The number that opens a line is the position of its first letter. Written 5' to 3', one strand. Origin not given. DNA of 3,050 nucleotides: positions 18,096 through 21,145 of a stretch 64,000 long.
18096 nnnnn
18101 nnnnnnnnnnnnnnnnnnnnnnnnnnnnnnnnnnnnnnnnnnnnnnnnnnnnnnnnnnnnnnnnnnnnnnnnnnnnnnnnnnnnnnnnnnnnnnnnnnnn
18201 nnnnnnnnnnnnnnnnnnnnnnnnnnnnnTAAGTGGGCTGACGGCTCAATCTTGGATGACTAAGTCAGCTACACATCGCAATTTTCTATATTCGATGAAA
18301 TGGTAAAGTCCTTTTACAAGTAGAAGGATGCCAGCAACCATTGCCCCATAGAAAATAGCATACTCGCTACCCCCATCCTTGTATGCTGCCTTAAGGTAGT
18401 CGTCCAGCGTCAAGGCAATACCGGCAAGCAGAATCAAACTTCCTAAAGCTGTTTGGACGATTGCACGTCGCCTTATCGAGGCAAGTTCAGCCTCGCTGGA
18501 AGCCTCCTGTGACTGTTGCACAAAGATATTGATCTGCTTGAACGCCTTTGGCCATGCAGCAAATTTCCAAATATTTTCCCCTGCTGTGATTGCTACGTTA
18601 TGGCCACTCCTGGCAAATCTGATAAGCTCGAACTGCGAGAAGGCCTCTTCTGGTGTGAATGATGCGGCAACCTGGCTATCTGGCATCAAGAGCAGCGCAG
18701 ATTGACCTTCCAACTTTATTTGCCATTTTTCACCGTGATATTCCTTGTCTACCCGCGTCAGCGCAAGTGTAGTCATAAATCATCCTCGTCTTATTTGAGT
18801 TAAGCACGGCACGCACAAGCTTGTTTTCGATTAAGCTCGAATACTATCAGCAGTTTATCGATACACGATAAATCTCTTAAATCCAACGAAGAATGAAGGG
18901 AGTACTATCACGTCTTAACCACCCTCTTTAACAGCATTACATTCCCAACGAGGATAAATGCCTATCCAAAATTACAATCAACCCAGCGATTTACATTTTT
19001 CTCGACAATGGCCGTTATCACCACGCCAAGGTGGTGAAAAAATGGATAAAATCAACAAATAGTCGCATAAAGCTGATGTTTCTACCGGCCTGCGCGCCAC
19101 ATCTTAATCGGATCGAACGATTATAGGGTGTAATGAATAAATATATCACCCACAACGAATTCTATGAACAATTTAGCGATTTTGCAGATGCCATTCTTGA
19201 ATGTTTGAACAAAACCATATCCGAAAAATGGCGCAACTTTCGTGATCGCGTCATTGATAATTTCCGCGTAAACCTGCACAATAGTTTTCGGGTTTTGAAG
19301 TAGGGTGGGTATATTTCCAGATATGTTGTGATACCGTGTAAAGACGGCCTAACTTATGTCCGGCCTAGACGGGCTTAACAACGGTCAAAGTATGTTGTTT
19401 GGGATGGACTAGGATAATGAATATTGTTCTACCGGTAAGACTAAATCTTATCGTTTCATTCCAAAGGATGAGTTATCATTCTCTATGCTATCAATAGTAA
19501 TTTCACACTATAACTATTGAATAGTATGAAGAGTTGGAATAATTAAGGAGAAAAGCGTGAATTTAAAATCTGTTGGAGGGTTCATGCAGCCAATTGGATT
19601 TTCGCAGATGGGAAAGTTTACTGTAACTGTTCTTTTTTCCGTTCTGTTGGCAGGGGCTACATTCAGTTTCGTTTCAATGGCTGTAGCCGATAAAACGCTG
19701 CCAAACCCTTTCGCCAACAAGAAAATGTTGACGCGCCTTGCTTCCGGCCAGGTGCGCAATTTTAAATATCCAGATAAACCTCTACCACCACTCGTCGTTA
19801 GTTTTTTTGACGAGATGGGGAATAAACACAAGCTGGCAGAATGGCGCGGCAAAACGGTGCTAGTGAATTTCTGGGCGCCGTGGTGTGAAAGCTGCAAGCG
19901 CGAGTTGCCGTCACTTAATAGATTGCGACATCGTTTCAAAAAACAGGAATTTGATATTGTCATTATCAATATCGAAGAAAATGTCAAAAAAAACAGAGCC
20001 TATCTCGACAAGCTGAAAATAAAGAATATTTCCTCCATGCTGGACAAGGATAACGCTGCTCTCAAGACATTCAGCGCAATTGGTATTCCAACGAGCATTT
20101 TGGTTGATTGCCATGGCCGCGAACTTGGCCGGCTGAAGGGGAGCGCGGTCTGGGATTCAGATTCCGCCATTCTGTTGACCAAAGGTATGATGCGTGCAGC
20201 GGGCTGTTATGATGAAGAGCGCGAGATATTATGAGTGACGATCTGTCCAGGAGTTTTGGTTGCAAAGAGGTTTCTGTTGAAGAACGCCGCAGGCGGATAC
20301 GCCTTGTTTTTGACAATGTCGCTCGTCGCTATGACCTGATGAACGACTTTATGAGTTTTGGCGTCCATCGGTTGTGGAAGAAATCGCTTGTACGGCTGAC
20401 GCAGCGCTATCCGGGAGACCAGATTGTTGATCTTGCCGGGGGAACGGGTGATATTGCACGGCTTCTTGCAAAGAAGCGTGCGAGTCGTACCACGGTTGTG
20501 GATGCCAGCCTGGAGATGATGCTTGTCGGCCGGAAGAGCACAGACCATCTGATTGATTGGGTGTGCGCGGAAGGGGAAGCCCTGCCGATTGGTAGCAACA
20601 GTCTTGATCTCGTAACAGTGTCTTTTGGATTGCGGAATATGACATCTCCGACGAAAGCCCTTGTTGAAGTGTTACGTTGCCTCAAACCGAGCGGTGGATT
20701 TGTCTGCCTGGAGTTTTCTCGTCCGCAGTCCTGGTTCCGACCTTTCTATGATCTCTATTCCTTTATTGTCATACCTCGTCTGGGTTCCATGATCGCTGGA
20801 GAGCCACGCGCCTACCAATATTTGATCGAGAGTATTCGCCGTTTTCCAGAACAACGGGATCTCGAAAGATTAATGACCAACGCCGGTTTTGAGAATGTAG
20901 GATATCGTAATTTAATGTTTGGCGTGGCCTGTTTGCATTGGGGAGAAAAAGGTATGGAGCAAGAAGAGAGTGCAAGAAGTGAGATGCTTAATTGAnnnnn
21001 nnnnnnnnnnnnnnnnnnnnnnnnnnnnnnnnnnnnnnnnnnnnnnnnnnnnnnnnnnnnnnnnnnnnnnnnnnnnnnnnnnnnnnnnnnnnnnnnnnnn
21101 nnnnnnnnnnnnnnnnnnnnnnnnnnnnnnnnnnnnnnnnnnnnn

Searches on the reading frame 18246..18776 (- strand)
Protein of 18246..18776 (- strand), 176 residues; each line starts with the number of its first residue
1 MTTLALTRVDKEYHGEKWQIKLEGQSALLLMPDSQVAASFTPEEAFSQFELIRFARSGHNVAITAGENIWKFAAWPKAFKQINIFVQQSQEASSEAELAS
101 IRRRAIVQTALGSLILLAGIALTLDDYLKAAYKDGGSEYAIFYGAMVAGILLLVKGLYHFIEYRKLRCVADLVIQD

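Call 12: search_protein_families(library=pfam, proteins=[window:18246-18776:-], max_evalue=0.01)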
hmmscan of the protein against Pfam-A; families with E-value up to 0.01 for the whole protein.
window:18246-18776:- (176 aa): 1 family
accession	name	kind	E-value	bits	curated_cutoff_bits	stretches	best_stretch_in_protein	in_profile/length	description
PF05915.17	TMEM_230_134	-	0.00019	22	26.8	1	79-161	21-99/119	Transmembrane proteins 230/134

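Call 13: search_protein_families(library=ncbifam, proteins=[window:18246-18776:-], max_evalue=0.01)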
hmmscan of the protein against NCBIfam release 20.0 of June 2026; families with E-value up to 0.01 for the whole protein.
window:18246-18776:- (176 aa): 0 families

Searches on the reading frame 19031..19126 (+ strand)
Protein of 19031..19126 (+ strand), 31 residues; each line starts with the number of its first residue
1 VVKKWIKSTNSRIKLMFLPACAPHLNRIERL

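Call 25: search_protein_families(library=pfam, proteins=[window:19031-19126:+], max_evalue=0.1)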
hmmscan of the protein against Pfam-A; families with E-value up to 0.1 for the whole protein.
window:19031-19126:+ (31 aa): 1 family
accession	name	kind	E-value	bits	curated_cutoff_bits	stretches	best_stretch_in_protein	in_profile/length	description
PF13358.12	DDE_3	-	1.1e-05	25.7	28.6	1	2-31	96-125/146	DDE superfamily endonuclease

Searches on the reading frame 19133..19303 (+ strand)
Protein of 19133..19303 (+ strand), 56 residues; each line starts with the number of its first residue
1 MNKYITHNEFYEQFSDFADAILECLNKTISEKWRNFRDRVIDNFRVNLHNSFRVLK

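Call 25: search_protein_families(library=pfam, proteins=[window:19133-19303:+], max_evalue=0.1)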
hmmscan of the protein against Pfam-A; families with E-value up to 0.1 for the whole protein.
window:19133-19303:+ (56 aa): 2 families
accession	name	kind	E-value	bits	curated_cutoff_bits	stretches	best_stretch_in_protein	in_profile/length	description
PF03803.21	Scramblase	-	0.025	14.3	25.4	1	2-48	43-88/221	Scramblase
PF20786.2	DUF6840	-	0.086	13.6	26.8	1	4-35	18-48/92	Family of unknown function (DUF6840)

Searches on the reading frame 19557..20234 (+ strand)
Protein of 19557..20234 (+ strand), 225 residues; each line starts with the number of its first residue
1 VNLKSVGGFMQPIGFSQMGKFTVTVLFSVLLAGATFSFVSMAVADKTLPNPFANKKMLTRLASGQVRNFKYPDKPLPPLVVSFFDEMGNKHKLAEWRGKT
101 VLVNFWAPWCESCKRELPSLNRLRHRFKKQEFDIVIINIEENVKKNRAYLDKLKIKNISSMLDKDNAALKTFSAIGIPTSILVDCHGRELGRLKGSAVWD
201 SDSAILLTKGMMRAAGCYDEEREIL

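Call 12: search_protein_families(library=pfam, proteins=[window:19557-20234:+], max_evalue=0.01)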
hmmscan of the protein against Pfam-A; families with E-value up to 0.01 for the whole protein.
window:19557-20234:+ (225 aa): 6 families
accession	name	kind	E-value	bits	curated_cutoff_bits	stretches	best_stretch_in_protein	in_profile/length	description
PF08534.16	Redoxin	-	5.6e-16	59.1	26.6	1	83-188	11-127/148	Redoxin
PF00578.27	AhpC-TSA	-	9.9e-15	55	26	1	82-187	11-119/124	AhpC/TSA family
PF13905.12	Thioredoxin_8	-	1e-13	51.9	27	1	98-188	1-93/94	Thioredoxin-like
PF00085.26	Thioredoxin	-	1.2e-08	35.3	23.5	1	98-161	18-76/103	Thioredoxin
PF13098.12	Thioredoxin_2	-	9.3e-07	29.6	27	1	97-195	4-93/104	Thioredoxin-like domain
PF00255.25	GSHPx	-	0.0091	16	27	0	84-136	7-58/108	Glutathione peroxidase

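Call 13: search_protein_families(library=ncbifam, proteins=[window:19557-20234:+], max_evalue=0.01)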
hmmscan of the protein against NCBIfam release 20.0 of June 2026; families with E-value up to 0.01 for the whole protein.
window:19557-20234:+ (225 aa): 16 families
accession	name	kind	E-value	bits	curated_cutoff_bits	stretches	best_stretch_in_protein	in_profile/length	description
NF047696.1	ThlDiSintTplARhiz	equivalog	1.8e-37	129.2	230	1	46-212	45-216/219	thiol:disulfide interchange protein TlpA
NF002854.0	PRK03147.1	subfamily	2.3e-21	76.5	170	1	85-195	49-158/176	thiol-disulfide oxidoreductase ResA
NF041054.1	WAxxUGC_long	equivalog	4.1e-14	52.6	300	1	85-188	91-193/354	ResA-like WAxxUGC motif-containing protein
NF041202.1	StoA_CxxC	exception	2.2e-12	47.2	210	1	97-187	51-142/163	endospore biogenesis thiol-disulfide oxidoreductase StoA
TIGR00385.1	dsbE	subfamily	3.4e-10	39.8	123.15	1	96-196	61-157/173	DsbE family thiol:disulfide interchange protein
NF011941.0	PRK15412.1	equivalog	8.5e-10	38.4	359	1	74-202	43-171/185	thiol:disulfide interchange protein DsbE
TIGR01126.1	pdi_dom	equivalog_domain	4.9e-09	36.4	107.2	1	97-148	13-64/105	protein disulfide-isomerase domain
TIGR01068.1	thioredoxin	equivalog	7.8e-09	35.6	96.8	1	98-149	14-64/101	thioredoxin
TIGR01130.1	ER_PDI_fam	subfamily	7.9e-08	32.3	344.25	1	94-140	359-404/476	protein disulfide-isomerase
NF010625.0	PRK14018.1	equivalog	1.3e-06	27.3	522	1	97-189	55-152/521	bifunctional peptide-methionine (S)-S-oxide reductase MsrA/peptide-methionine (R)-S-oxide reductase MsrB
NF047697.1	ThioredTrxAClost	equivalog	2.9e-05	24.2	140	1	99-142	18-60/105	thioredoxin TrxA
NF040769.1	SelL_rel_redox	subfamily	3.8e-05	23.4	120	1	82-172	7-98/173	SelL-related redox protein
NF001419.0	PRK00293.1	subfamily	3.8e-05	22.5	330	1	82-156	461-536/574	protein-disulfide reductase DsbD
NF008229.0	PRK10996.1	equivalog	4.9e-05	23.1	125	1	99-161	53-110/141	thioredoxin TrxC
NF006898.0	PRK09381.1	equivalog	9.8e-05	22.7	138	1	100-163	23-81/109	thioredoxin TrxA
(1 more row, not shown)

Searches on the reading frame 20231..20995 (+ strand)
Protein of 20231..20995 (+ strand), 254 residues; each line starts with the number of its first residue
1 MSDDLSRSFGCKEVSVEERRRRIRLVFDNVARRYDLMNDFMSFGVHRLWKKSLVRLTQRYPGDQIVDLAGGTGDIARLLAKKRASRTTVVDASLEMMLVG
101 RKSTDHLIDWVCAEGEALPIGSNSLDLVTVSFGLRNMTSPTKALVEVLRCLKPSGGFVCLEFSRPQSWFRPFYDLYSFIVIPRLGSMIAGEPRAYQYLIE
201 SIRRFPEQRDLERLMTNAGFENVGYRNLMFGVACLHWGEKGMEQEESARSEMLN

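Call 12: search_protein_families(library=pfam, proteins=[window:20231-20995:+], max_evalue=0.01)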
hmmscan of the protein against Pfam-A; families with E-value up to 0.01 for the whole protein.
window:20231-20995:+ (254 aa): 6 families
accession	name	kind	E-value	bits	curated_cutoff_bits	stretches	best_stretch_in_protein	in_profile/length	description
PF01209.24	Ubie_methyltran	-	1.9e-69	234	20.1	1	20-240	6-233/233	ubiE/COQ5 methyltransferase family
PF08241.18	Methyltransf_11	-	1.1e-14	55.3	21.2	1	66-159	1-95/95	Methyltransferase domain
PF13649.12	Methyltransf_25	-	3.6e-13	50.4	27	1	65-155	1-97/97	Methyltransferase domain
PF13489.12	Methyltransf_23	-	3e-10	40.5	27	1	47-223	7-162/164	Methyltransferase domain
PF08242.18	Methyltransf_12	-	9.1e-07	30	30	1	66-156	1-97/98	Methyltransferase domain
PF13847.12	Methyltransf_31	-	0.00016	21.8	27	1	62-163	4-113/145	Methyltransferase domain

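Call 13: search_protein_families(library=ncbifam, proteins=[window:20231-20995:+], max_evalue=0.01)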
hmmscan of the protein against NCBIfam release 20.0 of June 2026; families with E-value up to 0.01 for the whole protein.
window:20231-20995:+ (254 aa): 20 families
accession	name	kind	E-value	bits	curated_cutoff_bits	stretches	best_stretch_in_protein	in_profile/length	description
TIGR01934.1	MenG_MenH_UbiE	subfamily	1.7e-75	253.2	158.35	1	23-240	1-223/223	ubiquinone/menaquinone biosynthesis methyltransferase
NF001242.0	PRK00216.1-3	equivalog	4.6e-75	252.3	351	1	6-238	13-255/258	bifunctional demethylmenaquinone methyltransferase/2-methoxy-6-polyprenyl-1,4-benzoquinol methylase UbiE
NF001240.0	PRK00216.1-1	equivalog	9e-67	224.7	378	1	8-240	10-250/251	bifunctional demethylmenaquinone methyltransferase/2-methoxy-6-polyprenyl-1,4-benzoquinol methylase UbiE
NF001244.0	PRK00216.1-5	equivalog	9.5e-62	208.4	216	1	18-240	5-235/236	bifunctional demethylmenaquinone methyltransferase/2-methoxy-6-polyprenyl-1,4-benzoquinol methylase UbiE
NF052510.1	methyltran_MpqE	exception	3.4e-61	206.6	335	1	18-240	3-234/234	methyl-plastoquinone biosynthesis methyltransferase MpqE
NF001241.0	PRK00216.1-2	equivalog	2.2e-54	184.5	327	1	15-240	5-229/231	demethylmenaquinone methyltransferase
NF001243.0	PRK00216.1-4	equivalog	1.4e-44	152.2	235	1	18-241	4-234/237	demethylmenaquinone methyltransferase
TIGR02752.1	MenG_heptapren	equivalog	9.8e-40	136.5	419.85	1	19-240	3-231/231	demethylmenaquinone methyltransferase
NF004452.0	PRK05785.1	equivalog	4.8e-20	72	207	1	15-215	3-200/228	hypothetical protein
NF045667.1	MTase_DVU1556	equivalog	1e-12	48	155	1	52-220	13-160/213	DVU_1556 family methyltransferase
NF043040.1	corrin_prot_MT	hypoth_equivalog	1.2e-12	47.8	180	1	28-181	9-167/216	corrinoid protein-associated methyltransferase CpaM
TIGR02072.1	BioC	equivalog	4.7e-10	39.7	184.95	1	47-162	17-135/244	malonyl-ACP O-methyltransferase BioC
NF047649.1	MTase_UXPK_star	exception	4.4e-07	29.2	460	1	56-158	72-180/283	methyltransferase/UXPK-star double selenoprotein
NF007610.0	PRK10258.1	equivalog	1.6e-06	27.6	342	1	52-156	33-135/251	malonyl-ACP O-methyltransferase BioC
NF041537.1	ArsM_AhpD_UU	exception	2.7e-06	26.4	510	1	59-158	74-179/345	arsenite methyltransferase/AhpD domain selenoprotein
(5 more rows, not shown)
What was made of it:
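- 20231..20995 (+): UbiE/MenG-type quinone C-methyltransferase. TIGR01934 scores 253 bits (cutoff 158); all equivalog models are below cutoff (call 13).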
